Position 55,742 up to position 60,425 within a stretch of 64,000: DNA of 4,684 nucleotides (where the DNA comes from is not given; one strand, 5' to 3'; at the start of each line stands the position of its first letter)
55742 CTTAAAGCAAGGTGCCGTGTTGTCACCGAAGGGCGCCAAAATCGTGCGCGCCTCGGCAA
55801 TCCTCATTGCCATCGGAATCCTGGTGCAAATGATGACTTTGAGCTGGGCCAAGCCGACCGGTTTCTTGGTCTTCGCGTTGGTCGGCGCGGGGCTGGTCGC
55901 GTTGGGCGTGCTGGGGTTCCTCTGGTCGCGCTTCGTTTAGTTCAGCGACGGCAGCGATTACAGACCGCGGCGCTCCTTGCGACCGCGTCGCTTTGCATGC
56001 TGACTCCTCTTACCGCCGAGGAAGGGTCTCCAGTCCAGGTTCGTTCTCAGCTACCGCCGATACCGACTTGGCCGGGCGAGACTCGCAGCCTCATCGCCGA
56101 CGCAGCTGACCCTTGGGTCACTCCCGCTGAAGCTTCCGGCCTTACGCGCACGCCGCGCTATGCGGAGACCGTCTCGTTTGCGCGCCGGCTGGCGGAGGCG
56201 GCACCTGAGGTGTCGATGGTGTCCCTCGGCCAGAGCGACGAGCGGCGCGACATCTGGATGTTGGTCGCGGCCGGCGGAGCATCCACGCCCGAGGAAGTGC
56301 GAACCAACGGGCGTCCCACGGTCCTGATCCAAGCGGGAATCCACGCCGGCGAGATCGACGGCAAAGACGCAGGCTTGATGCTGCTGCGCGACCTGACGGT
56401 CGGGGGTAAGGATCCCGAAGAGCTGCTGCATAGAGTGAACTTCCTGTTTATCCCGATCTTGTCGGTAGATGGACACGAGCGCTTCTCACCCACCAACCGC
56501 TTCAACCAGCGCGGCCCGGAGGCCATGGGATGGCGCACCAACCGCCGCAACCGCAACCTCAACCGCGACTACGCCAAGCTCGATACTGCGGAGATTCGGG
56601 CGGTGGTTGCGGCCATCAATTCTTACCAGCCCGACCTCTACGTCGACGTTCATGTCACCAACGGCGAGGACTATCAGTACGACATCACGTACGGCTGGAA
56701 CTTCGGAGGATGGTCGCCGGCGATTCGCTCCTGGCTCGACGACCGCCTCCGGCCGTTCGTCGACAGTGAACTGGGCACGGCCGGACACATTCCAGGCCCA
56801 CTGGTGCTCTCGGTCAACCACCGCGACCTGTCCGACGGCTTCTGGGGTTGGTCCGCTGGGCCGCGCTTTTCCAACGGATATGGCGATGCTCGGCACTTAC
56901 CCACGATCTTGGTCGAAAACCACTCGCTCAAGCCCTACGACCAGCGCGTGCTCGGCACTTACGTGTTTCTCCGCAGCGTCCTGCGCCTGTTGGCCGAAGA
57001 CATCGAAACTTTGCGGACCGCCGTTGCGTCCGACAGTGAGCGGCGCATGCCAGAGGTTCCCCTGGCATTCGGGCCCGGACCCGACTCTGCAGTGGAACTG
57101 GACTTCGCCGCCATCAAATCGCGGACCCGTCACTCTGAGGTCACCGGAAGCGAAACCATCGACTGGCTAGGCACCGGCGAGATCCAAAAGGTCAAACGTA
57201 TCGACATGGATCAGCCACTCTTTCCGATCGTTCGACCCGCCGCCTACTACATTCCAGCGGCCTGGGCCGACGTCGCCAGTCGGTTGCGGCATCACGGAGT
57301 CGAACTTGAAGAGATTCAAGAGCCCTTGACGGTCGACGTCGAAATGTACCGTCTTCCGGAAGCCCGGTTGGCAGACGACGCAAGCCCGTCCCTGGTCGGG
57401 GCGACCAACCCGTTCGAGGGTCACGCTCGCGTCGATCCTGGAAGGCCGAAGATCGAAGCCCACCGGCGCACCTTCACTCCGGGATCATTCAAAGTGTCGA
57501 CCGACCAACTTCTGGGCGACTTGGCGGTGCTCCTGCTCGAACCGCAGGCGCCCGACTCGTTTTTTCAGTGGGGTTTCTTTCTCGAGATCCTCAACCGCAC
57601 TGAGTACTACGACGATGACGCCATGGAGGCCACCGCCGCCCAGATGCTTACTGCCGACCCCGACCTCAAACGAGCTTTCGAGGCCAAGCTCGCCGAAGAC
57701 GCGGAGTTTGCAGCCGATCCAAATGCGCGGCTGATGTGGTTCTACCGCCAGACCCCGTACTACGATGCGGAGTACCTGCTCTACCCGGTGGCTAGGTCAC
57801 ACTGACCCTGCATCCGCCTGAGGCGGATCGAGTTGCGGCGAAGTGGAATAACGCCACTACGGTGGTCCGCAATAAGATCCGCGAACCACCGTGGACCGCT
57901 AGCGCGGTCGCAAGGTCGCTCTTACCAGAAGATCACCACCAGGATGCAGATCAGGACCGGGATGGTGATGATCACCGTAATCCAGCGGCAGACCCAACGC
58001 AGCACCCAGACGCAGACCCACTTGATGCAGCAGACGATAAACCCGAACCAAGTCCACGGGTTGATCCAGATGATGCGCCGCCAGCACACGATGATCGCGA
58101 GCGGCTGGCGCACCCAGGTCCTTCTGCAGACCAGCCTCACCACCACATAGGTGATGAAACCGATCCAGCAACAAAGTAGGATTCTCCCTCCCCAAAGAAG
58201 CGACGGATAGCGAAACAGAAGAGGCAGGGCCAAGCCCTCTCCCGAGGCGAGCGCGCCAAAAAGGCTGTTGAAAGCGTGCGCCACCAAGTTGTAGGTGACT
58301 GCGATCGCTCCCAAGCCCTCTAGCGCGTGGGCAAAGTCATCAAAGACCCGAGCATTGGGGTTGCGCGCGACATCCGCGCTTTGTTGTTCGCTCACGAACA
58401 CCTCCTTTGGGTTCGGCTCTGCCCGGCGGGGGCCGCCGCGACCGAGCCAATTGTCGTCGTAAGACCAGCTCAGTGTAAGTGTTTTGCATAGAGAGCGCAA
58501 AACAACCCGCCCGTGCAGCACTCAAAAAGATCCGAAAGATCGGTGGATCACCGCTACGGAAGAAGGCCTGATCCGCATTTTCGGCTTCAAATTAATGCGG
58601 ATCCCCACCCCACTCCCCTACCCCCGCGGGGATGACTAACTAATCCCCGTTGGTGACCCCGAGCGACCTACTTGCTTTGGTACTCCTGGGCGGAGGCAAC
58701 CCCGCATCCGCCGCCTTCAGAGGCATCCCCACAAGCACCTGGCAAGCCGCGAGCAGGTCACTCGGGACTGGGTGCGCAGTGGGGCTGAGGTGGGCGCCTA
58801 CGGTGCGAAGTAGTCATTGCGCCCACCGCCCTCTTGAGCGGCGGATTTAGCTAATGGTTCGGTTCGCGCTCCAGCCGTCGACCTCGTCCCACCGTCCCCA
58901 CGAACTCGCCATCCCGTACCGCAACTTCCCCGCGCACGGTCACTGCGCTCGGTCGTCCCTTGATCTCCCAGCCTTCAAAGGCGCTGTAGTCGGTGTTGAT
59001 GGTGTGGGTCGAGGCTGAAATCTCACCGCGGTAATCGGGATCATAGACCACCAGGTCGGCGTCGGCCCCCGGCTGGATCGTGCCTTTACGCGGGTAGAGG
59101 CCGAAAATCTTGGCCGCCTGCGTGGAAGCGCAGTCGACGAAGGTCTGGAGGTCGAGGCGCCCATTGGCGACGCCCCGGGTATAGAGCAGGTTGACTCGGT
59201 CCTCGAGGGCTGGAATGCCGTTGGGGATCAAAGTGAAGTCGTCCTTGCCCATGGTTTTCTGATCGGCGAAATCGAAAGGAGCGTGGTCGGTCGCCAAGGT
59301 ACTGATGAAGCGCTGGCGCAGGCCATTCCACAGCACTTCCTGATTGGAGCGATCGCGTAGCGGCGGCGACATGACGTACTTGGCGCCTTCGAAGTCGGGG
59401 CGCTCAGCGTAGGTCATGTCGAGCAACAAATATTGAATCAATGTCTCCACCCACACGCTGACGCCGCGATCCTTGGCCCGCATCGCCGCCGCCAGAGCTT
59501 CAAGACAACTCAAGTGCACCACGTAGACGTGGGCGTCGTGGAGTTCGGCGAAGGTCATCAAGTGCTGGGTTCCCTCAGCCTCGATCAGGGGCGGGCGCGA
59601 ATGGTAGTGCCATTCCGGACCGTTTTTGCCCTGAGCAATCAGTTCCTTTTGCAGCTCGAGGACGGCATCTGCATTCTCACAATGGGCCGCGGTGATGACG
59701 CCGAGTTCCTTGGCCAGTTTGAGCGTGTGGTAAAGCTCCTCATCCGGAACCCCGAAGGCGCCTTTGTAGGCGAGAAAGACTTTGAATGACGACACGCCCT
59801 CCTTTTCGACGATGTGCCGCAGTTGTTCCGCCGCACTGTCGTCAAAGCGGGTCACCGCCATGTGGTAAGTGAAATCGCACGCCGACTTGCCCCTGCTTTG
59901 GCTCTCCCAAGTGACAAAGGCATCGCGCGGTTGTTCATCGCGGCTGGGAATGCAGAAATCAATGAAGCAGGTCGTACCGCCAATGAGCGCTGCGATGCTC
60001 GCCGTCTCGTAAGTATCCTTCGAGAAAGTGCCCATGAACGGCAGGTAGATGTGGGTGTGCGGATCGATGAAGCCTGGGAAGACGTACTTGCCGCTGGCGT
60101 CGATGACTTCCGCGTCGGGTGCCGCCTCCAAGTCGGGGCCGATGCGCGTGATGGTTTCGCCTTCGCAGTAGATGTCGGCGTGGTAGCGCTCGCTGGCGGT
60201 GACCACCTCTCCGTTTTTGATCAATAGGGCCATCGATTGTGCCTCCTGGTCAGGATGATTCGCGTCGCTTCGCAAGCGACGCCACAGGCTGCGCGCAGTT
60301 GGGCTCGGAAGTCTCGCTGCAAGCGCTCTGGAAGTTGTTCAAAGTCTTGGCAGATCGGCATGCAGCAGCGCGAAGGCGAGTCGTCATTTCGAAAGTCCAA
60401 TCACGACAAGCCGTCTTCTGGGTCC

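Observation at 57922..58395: Orphan Trp/Cys-rich protein whose cysteines form an exactly symmetric 14-residue ladder around a central turn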

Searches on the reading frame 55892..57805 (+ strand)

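Call 16: search_protein_families(library=pfam, proteins=[window:55892-57805:+], max_evalue=0.001)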
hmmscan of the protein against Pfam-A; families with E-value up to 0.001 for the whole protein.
window:55892-57805:+ (637 aa): 1 family
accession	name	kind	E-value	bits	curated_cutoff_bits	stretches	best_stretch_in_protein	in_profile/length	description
PF00246.29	Peptidase_M14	-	1.1e-19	71.6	21.6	1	95-230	3-136/286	Zinc carboxypeptidase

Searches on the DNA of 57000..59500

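Call 17: search_rna_families(source=window, start=57000, end=59500, threshold=evalue, max_evalue=1)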
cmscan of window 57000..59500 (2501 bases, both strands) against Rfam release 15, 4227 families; matches with E-value up to 1: 1.
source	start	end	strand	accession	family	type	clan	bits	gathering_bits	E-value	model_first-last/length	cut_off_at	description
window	58697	58817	-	RF04175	mir-1260b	Gene; miRNA;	-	23.1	81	0.2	1-108/108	no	mir-1260b microRNA precursor family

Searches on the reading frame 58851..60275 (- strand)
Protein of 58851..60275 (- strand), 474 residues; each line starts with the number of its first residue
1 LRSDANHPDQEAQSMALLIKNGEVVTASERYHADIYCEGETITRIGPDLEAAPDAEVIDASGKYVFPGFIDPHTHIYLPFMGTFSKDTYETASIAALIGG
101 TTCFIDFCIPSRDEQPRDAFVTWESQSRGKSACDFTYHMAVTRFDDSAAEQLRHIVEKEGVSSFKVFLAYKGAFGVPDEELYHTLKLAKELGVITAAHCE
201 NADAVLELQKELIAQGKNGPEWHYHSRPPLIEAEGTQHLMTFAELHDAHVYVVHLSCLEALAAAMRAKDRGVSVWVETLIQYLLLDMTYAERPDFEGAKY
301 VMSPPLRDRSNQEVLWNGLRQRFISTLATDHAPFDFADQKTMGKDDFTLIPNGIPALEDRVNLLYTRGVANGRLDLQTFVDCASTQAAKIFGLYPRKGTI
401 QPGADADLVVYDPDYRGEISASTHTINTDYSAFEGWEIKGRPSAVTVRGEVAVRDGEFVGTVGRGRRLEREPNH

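Call 16: search_protein_families(library=pfam, proteins=[window:58851-60275:-], max_evalue=0.001)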
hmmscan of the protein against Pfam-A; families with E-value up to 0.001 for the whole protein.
window:58851-60275:- (474 aa): 3 families
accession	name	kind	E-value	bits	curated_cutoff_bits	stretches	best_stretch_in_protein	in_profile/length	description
PF01979.26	Amidohydro_1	-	1.5e-28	100.5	25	1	64-451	1-344/345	Amidohydrolase family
PF07969.17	Amidohydro_3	-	9.8e-19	68.6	29.7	2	56-77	1-22/472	Amidohydrolase family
PF04909.20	Amidohydro_2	-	0.00031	21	26.4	1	140-278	86-209/289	Amidohydrolase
